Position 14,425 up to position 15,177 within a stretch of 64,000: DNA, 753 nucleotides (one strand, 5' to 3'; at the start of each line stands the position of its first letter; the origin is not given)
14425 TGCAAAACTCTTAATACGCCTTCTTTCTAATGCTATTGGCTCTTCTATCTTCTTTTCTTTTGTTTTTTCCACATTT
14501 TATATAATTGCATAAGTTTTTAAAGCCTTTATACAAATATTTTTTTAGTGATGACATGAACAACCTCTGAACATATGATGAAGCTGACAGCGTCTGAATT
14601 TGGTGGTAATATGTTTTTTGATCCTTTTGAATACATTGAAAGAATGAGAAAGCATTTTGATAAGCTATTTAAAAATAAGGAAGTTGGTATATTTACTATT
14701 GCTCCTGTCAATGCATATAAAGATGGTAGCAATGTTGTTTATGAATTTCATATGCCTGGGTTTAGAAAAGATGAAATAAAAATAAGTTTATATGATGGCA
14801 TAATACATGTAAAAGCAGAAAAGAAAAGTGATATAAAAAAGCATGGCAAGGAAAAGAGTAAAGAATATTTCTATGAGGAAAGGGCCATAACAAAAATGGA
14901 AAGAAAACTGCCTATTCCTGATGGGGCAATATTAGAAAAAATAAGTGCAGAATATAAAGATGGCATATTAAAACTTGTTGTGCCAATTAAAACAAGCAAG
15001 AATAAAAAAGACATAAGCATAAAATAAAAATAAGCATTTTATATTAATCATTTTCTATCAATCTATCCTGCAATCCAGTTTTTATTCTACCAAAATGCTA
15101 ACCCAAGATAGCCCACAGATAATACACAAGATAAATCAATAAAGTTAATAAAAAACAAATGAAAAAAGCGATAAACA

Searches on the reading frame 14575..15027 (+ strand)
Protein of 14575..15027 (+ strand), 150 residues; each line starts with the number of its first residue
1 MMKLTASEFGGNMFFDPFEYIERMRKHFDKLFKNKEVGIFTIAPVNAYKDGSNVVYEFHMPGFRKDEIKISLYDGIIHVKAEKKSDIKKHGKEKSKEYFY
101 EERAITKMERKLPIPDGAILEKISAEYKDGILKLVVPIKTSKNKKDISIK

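Call 9: search_protein_families(library=pfam, proteins=[window:14575-15027:+], max_evalue=0.001)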
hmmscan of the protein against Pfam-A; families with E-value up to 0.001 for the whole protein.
window:14575-15027:+ (150 aa): 1 family
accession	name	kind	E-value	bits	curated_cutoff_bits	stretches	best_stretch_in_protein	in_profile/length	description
PF00011.27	HSP20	-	9.3e-18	64.7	20.8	1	50-149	5-101/102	Hsp20/alpha crystallin family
